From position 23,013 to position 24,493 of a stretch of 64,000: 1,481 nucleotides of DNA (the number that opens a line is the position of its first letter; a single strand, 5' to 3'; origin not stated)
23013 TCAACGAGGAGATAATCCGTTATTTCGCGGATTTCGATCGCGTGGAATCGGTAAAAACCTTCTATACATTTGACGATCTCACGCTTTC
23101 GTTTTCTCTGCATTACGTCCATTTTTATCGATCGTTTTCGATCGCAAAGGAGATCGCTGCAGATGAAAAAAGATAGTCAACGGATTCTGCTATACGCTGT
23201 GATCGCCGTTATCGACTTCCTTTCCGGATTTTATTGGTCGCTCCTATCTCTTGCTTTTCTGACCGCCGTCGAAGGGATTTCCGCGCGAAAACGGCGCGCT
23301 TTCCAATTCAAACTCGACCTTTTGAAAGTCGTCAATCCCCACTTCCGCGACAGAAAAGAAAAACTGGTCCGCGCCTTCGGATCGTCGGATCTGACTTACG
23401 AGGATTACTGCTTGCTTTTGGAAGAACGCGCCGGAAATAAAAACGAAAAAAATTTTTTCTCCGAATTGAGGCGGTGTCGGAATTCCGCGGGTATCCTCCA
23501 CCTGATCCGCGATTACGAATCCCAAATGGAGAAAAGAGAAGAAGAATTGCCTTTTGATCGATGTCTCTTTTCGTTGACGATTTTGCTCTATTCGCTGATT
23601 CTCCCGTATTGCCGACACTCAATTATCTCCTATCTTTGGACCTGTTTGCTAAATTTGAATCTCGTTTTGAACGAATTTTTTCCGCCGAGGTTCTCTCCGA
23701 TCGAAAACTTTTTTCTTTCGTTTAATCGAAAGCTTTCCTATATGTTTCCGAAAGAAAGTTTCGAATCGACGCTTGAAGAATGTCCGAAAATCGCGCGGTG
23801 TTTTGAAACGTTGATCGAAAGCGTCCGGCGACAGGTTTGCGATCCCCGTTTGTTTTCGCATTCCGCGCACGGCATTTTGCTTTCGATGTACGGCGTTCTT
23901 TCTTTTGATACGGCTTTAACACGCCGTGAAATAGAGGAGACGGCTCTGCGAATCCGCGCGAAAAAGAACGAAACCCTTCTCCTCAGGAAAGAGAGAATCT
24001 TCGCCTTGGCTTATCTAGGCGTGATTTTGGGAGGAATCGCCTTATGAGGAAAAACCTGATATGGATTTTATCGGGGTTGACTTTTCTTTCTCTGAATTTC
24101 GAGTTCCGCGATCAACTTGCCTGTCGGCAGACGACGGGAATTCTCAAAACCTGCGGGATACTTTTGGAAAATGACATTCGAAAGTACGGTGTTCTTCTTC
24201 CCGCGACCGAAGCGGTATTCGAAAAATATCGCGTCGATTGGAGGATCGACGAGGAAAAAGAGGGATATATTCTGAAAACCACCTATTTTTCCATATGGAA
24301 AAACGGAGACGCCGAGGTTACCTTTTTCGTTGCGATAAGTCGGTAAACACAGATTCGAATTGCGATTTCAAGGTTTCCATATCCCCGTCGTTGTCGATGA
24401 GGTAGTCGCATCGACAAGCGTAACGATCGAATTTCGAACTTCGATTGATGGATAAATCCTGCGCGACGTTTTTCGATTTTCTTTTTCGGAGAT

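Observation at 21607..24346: Tight operon of five unknown secreted/membrane proteins behind an ArpU/sigma region-4-like gene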

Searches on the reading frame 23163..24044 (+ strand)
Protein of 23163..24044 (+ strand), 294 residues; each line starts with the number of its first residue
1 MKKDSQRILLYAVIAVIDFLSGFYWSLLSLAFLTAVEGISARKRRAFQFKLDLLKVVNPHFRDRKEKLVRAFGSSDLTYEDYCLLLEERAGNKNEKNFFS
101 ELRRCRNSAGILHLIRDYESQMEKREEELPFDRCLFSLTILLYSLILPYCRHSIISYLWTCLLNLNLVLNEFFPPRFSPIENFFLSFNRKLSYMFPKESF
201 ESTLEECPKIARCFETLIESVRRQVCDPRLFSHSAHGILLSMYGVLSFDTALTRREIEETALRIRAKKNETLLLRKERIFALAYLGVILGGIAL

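Call 3: search_protein_families(library=pfam, proteins=[window:23163-24044:+], max_evalue=1)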
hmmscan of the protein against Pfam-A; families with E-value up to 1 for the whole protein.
window:23163-24044:+ (294 aa): 1 family
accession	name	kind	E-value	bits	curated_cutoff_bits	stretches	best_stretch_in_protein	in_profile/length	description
PF12946.13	EGF_MSP1_1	-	0.31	11.5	27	0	150-164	13-28/37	MSP1 EGF domain 1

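Call 4: search_protein_families(library=ncbifam, proteins=[window:23163-24044:+], max_evalue=1)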
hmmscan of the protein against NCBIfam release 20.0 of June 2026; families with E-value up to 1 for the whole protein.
window:23163-24044:+ (294 aa): 0 families

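Call 5: search_protein_families(library=phrogs, proteins=[window:23163-24044:+], max_evalue=1)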
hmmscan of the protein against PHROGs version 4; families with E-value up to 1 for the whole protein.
window:23163-24044:+ (294 aa): 0 families

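Call 15: find_homologous_proteins(query=window:23163-24044:+, max_evalue=0.001)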
Query window:23163-24044:+ (294 aa): 1 proteins with E <= 0.001 among 1710 candidates.
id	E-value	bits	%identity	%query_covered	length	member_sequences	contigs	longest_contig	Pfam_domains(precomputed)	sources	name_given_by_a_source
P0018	1.0e-189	647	100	100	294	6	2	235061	-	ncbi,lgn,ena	-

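Call 25: search_solved_structures(query=A3, max_evalue=10)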
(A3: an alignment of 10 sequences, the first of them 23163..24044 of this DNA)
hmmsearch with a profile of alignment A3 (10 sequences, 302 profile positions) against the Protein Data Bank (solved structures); distinct sequences matched with E-value up to 10: 1.
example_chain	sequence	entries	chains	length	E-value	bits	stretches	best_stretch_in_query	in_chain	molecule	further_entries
7dfp_A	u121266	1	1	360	1.4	11.4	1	107-196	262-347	D(2) dopamine receptor,Soluble cytochrome b562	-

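Call 34: search_protein_representatives(protein=window:23163-24044:+)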
Query: 294 residues. Proteins with E-value up to 0.001 (for the whole library): 6; up to 1e-10: 4; up to 1e-30: 1. The best 6 are listed.
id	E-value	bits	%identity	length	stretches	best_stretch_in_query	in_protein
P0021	2.1e-80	286.6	52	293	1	1-292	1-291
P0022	1.8e-17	80.1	29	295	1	6-243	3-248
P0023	6.2e-12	62.0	30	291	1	32-246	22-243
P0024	2.4e-11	60.1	32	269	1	49-233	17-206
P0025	6.8e-08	48.7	25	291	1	9-249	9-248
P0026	3.1e-05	40.0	27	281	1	23-223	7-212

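Call 40: predict_structure(alignment_id=A6)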
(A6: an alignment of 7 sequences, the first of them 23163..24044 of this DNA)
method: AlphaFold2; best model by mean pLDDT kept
length: 294 residues; sequences in the alignment: 7
mean_pLDDT: 77.1   pTM: 0.70
mean pLDDT of the five models: 77.1, 76.3, 75.3, 74.0, 73.5
residues with pLDDT >= 90: 108; 70-90: 80; 50-70: 90; < 50: 16
segments of 3 or more residues with pLDDT < 50: 1-4, 129-131
pLDDT, mean of each block of 10 residues (from residue 1): 52 57 61 72 88 94 93 93 95 92 92 93 61 52 51 55 57 67 92 92 88 87 86 84 90 89 85 70 59 51
secondary structure, 60 per line:
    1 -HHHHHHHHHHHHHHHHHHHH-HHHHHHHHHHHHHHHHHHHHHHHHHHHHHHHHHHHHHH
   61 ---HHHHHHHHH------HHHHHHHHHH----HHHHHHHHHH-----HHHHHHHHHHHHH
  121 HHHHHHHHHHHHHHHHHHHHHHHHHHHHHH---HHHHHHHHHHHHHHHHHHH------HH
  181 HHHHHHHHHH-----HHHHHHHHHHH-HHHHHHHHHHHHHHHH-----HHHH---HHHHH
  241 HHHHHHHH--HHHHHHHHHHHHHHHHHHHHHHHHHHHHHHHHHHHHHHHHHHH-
elements in order: H2-21 H23-60 H64-72 H79-88 H93-102 H108-150 H154-172 H179-190 H196-206 H208-223 H229-232 H236-248 H251-293

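Call 44: fold_search(model_id=the predicted structure, library=pdb)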
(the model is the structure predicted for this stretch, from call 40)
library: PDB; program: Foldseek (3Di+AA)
matches with E <= 10: 72; with E <= 0.001: 0
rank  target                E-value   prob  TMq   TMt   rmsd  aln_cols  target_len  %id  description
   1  7aam_A                2.2e-01  0.21  0.17  0.17  38.8       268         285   12  Crystal structure of the F-BAR domain of PSTIPIP1 bound to the CTH domain of the phosphatase LYP (released 2022-02-23)
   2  7aal_A                3.2e-01  0.16  0.17  0.17  39.0       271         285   12  Crystal structure of the F-BAR domain of PSTIPIP1, G258A mutant (released 2022-02-23)
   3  7aam_B                4.5e-01  0.15  0.17  0.17  38.7       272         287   11  Crystal structure of the F-BAR domain of PSTIPIP1 bound to the CTH domain of the phosphatase LYP (released 2022-02-23)
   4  7aan_B                4.7e-01  0.14  0.16  0.17  38.9       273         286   12  Crystal structure of the F-BAR domain of PSTIPIP1 (released 2022-02-23)
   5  3ezu                  1.5e+00  0.08  0.12  0.11  19.5       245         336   12  Crystal structure of multidomain protein of unknown function with GGDEF-domain (NP_951600.1) from GEOBACTER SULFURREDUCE (released 2008-11-18)
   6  3jc8_Ca               2.0e+00  0.33  0.37  0.35  10.9       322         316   10  Architectural model of the type IVa pilus machine in a piliated state (released 2016-03-16)
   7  7n6g_3O               2.0e+00  0.03  0.11  0.10  52.0       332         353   13  C1 of central pair (released 2022-05-18)
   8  5c1f_A                2.5e+00  0.05  0.13  0.13  36.1       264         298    9  Structure of the Imp2 F-BAR domain (released 2016-01-27)
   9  7s24                  2.5e+00  0.03  0.12  0.10  22.0       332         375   11  Crystal structure of the Na+/H+ antiporter NhaA at pH 6.5 (released 2022-08-10)
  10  6wp8                  2.6e+00  0.06  0.14  0.17  22.4       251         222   12  Proton-pumping mutant of Mastigocladopsis repens rhodopsin chloride pump (released 2020-07-29)
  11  7zoy                  2.8e+00  0.06  0.13  0.17  22.2       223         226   12  Crystal structure of Synechocystis halorhodopsin (SyHR), SO4-bound form, ground state (released 2022-11-09)
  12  6xl3_A                3.0e+00  0.06  0.14  0.17  22.1       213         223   11  Mastigocladopsis repens rhodopsin chloride pump (released 2020-07-29)
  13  6cm4                  3.0e+00  0.02  0.11  0.09  25.5       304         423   12  Structure of the D2 Dopamine Receptor Bound to the Atypical Antipsychotic Drug Risperidone (released 2018-03-14)
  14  7mil_A                3.4e+00  0.03  0.14  0.08  23.5       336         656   12  Mouse TRPV3 in MSP2N2 nanodiscs, sensitized state at 42 degrees Celsius (released 2021-07-21)
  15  9dcx                  3.6e+00  0.07  0.14  0.15  18.9       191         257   12  Crystal Structure of designed allosteric facilitated dissociation switch AS1 (released 2025-08-20)
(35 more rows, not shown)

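Call 45: search_protein_families(library=pfam, alignment_id=A3, max_evalue=10)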
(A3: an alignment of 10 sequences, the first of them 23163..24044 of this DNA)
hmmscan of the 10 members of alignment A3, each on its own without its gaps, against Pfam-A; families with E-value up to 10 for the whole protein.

A. member 1, window:23163-24044:+ (294 aa): 1 family
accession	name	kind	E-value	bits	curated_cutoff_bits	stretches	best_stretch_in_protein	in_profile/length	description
PF12946.13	EGF_MSP1_1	-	0.31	11.5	27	0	150-164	13-28/37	MSP1 EGF domain 1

B. families by the number of members that match (of 10 scanned): 2 families
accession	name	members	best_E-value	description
PF13038.11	DUF3899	1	0.031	Domain of unknown function (DUF3899)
PF12946.13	EGF_MSP1_1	1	0.31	MSP1 EGF domain 1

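Call 73: fold_search(model_id=the predicted structure, library=viral)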
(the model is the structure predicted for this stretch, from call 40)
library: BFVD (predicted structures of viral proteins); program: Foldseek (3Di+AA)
matches with E <= 10: 61; with E <= 0.001: 0
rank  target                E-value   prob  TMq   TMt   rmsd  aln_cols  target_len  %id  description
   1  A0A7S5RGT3            1.4e+00  0.08  0.16  0.18  20.4       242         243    9  (no name in the UniProt tables at hand)
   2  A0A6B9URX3            2.4e+00  0.04  0.13  0.07  21.5       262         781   14  (no name in the UniProt tables at hand)
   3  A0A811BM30            3.2e+00  0.20  0.16  0.28  16.3       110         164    8  Uncharacterized protein [Pandoravirus japonicus]
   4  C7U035                3.2e+00  0.05  0.15  0.11  38.2       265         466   12  (no name in the UniProt tables at hand)
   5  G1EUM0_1              3.3e+00  0.04  0.16  0.05  29.9       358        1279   11  Uncharacterized protein ORF 64 [Bovine herpesvirus 4]
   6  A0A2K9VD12            3.5e+00  0.05  0.18  0.14  19.0       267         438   13  Uncharacterized protein [Lactobacillus phage Semele]
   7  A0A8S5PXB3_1          3.5e+00  0.04  0.15  0.08  23.9       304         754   12  Minor tail protein [Myoviridae sp. ct4tH12]
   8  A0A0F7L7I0            3.6e+00  0.03  0.16  0.06  38.8       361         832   14  Uncharacterized protein [uncultured marine virus]
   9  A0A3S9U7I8            3.8e+00  0.20  0.17  0.35   9.7       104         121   15  (no name in the UniProt tables at hand)
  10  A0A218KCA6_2          3.8e+00  0.03  0.14  0.04  23.9       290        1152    9  Putative tail tape measure protein [Bacillus phage PBC2]
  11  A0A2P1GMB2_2          4.0e+00  0.05  0.16  0.05  28.4       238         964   10  Uncharacterized protein [Western African lungfish astro-like virus]
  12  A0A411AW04            4.2e+00  0.28  0.21  0.51   4.6        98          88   15  DUF7740 domain-containing protein [Pantoea phage vB_PagM_LIET2]
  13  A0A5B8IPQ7            4.4e+00  0.06  0.16  0.13  23.7       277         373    9  Uncharacterized protein [Mimiviridae sp. ChoanoV1]
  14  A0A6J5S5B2            4.4e+00  0.05  0.19  0.10  21.5       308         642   13  Uncharacterized protein [uncultured Caudovirales phage]
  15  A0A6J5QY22            4.4e+00  0.03  0.14  0.08  54.1       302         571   13  DNA transfer protein [uncultured Caudovirales phage]
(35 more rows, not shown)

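Call 104: search_protein_families(library=padloc, proteins=[window:23163-24044:+], max_evalue=0.1)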
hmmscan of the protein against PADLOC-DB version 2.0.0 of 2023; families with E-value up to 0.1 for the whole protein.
window:23163-24044:+ (294 aa): 0 families

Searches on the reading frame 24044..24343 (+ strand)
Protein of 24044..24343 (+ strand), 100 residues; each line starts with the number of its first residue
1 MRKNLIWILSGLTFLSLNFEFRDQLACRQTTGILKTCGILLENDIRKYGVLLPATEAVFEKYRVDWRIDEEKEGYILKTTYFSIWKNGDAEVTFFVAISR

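Call 3: search_protein_families(library=pfam, proteins=[window:24044-24343:+], max_evalue=1)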
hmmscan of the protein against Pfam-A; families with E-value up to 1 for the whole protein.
window:24044-24343:+ (100 aa): 0 families

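Call 4: search_protein_families(library=ncbifam, proteins=[window:24044-24343:+], max_evalue=1)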
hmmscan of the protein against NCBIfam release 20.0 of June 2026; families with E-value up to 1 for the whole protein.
window:24044-24343:+ (100 aa): 0 families

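Call 5: search_protein_families(library=phrogs, proteins=[window:24044-24343:+], max_evalue=1)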
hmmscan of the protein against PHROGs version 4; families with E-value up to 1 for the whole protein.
window:24044-24343:+ (100 aa): 1 family
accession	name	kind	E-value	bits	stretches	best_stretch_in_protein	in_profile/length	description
phrog_16074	-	unknown function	0.13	13.7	1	58-84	29-55/75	-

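Call 104: search_protein_families(library=padloc, proteins=[window:24044-24343:+], max_evalue=0.1)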
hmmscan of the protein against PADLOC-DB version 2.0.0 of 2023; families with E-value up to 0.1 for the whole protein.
window:24044-24343:+ (100 aa): 0 families
